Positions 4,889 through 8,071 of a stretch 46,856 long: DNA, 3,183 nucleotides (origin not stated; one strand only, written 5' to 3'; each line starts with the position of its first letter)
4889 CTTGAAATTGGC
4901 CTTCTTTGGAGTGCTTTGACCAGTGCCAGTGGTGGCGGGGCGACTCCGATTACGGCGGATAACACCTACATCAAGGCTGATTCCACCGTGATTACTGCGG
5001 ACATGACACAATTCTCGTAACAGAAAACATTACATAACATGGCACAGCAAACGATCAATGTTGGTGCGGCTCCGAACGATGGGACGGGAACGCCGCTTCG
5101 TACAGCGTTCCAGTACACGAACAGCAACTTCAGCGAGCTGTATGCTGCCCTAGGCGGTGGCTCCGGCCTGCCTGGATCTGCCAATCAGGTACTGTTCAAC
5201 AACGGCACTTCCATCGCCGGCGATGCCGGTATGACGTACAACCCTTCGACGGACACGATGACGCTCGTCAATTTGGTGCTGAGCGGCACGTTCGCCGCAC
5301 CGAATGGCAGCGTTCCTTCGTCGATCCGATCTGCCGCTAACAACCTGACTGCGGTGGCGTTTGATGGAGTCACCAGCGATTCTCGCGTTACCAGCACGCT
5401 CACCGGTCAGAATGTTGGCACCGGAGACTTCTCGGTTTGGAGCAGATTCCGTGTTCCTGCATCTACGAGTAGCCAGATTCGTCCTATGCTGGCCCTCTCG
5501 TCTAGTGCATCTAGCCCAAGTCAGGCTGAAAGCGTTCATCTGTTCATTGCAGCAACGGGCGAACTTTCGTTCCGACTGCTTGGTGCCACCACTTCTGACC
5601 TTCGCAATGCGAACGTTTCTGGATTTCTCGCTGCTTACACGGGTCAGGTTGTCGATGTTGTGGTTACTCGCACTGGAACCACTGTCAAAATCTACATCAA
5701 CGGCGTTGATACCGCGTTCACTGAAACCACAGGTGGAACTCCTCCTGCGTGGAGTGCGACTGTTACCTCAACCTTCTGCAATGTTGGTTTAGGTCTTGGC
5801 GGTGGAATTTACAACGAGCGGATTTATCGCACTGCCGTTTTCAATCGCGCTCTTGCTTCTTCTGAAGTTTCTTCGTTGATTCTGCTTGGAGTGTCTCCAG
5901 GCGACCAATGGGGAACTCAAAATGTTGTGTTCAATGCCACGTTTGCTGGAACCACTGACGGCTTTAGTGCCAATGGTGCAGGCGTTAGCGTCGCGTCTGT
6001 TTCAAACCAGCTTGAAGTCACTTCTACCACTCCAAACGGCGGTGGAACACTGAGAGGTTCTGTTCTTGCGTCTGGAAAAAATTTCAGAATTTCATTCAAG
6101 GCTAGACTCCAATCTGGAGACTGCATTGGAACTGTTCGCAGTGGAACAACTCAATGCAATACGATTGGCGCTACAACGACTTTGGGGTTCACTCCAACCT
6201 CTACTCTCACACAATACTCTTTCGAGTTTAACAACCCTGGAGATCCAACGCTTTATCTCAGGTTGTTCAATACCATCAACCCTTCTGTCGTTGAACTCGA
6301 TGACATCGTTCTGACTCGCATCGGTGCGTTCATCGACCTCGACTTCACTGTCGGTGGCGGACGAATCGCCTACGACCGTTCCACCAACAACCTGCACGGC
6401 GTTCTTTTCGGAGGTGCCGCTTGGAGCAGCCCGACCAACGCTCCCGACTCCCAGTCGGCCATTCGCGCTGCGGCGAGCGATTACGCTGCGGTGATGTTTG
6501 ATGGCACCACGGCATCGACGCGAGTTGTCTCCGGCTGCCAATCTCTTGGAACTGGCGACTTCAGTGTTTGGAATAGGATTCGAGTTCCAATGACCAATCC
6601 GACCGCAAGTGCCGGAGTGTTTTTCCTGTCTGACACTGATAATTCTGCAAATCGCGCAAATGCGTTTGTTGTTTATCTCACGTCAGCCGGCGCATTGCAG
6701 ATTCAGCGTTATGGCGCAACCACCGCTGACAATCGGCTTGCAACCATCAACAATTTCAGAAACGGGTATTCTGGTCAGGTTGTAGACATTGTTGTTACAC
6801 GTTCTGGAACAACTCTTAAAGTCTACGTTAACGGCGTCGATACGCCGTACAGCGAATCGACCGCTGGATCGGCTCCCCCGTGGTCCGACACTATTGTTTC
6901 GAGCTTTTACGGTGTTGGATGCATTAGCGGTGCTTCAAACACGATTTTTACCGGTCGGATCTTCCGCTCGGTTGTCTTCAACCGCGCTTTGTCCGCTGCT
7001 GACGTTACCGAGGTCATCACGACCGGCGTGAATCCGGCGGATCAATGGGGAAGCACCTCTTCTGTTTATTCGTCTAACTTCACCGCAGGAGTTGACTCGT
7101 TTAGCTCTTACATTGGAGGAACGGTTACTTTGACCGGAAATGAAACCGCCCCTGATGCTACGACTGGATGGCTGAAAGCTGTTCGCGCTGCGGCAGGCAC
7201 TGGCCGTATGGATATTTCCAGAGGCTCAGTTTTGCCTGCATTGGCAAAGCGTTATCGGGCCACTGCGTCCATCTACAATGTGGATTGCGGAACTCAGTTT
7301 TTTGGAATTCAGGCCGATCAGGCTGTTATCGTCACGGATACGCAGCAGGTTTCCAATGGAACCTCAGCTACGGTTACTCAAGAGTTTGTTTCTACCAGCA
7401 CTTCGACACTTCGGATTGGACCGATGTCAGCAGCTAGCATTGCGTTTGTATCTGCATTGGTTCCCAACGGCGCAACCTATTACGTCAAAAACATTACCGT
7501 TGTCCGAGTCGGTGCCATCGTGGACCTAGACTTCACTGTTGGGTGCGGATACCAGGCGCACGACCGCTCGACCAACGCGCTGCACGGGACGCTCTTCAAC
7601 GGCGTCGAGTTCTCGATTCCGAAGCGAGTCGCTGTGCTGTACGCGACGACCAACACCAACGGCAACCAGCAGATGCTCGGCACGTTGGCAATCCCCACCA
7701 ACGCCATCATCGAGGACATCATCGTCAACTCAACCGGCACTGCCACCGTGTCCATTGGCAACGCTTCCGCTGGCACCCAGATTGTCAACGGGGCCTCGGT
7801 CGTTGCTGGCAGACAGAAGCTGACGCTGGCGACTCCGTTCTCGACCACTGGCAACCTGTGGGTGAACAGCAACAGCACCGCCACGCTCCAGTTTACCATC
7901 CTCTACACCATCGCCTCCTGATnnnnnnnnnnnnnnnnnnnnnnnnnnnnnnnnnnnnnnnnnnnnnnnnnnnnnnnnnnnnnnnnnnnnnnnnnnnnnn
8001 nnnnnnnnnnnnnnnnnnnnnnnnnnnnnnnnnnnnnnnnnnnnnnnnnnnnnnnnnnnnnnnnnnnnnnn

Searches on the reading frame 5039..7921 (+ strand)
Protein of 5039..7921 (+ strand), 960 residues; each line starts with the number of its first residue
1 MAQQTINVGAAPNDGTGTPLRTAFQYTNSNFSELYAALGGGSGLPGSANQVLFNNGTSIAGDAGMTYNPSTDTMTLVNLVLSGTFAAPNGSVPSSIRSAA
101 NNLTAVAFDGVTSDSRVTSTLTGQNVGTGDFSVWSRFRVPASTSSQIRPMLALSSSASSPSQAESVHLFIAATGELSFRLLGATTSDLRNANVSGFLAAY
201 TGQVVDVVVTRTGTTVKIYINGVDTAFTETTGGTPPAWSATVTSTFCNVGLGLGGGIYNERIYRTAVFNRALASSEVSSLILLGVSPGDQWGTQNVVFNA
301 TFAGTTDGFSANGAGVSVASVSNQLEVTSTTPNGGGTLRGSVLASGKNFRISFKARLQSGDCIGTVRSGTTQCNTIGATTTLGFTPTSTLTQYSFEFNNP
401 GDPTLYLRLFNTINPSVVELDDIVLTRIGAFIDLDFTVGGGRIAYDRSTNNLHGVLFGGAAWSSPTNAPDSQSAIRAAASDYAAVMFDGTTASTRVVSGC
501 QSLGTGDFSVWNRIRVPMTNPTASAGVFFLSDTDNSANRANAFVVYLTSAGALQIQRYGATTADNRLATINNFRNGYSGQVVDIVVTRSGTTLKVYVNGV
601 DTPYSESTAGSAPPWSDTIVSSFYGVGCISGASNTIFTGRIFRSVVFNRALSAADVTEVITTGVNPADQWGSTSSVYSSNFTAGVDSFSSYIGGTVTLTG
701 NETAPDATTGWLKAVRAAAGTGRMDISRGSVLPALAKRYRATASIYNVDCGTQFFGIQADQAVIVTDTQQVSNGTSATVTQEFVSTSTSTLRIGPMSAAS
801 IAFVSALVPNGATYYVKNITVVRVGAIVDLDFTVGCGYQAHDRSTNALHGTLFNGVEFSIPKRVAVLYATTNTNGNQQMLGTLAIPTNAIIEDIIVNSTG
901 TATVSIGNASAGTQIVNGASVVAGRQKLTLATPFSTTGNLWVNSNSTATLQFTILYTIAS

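Call 8: search_protein_families(library=phrogs, proteins=[window:5039-7921:+])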
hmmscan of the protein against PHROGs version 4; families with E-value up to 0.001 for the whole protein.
window:5039-7921:+ (960 aa): 4 families
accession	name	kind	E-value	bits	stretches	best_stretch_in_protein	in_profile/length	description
phrog_8510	-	head and packaging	7.2e-08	31.6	2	538-656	779-893/1348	virion structural protein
phrog_17347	-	unknown function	2.2e-07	31.8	1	575-660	124-205/312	-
phrog_677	-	tail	1.6e-06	28.8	1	1-138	1-118/412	baseplate wedge tail fiber protein connector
phrog_958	-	tail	1.9e-05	24.2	1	3-68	2-69/606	baseplate wedge subunit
